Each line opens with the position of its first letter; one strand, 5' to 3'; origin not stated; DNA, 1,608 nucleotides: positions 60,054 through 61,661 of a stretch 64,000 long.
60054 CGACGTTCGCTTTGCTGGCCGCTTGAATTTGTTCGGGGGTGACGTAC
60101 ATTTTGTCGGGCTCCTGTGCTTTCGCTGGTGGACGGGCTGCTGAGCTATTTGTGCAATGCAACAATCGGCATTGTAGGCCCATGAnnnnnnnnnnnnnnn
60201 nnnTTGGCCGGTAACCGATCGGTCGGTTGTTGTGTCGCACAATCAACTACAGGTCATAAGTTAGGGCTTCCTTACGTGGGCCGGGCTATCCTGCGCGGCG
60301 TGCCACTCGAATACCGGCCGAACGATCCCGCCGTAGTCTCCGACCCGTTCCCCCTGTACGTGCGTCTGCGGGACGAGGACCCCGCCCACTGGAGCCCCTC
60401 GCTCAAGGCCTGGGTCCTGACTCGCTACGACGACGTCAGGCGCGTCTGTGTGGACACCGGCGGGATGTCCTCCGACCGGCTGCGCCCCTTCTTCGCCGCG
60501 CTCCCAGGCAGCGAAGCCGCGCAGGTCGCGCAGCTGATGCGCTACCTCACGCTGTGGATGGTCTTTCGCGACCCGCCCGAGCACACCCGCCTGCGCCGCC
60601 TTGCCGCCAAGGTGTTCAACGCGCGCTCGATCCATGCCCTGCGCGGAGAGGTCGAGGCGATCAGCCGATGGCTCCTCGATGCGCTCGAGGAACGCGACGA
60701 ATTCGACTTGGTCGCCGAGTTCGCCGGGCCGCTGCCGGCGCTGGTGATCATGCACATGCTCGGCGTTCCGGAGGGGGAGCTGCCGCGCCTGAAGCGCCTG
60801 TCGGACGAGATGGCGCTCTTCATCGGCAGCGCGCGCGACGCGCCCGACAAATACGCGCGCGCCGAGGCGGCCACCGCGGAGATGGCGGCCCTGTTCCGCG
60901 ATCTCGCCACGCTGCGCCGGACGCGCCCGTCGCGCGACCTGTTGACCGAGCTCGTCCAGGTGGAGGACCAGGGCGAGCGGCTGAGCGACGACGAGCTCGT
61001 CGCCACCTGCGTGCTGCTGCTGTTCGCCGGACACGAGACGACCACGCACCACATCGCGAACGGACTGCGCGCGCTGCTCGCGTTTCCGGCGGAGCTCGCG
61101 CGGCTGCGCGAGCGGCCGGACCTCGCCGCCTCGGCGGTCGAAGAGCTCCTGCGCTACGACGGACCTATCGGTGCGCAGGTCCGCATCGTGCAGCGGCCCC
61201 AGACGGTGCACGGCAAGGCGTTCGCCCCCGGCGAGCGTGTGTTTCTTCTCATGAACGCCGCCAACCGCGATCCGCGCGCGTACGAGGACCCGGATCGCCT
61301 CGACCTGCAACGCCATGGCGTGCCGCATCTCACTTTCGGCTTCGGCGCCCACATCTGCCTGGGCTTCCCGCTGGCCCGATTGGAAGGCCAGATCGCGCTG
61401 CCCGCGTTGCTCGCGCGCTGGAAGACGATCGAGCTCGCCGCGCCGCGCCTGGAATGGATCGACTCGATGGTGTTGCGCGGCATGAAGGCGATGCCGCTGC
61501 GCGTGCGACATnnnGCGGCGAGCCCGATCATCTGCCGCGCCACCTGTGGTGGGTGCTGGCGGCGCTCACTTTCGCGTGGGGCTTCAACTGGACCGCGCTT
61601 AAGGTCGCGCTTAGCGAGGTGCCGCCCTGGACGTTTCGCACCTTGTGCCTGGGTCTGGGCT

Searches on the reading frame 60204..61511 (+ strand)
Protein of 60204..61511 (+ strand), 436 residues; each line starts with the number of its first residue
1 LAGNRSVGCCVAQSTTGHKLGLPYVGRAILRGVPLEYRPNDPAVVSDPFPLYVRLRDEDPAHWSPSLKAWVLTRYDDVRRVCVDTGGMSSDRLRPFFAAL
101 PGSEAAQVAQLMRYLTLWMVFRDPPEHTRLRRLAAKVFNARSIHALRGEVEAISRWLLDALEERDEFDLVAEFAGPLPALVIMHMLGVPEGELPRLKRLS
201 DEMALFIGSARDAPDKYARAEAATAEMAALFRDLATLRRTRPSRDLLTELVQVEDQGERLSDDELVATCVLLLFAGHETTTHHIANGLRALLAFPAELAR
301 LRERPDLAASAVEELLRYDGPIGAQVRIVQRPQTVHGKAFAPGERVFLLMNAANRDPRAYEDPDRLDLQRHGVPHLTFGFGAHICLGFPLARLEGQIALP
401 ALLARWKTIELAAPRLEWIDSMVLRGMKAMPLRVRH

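Call 67: search_protein_families(library=pfam, proteins=[window:60204-61511:+], max_evalue=0.00001)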
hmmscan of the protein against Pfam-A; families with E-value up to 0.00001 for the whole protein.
window:60204-61511:+ (436 aa): 1 family
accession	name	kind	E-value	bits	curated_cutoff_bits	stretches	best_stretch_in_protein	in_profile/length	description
PF00067.27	p450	-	4e-25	89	22.8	1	115-407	83-433/462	Cytochrome P450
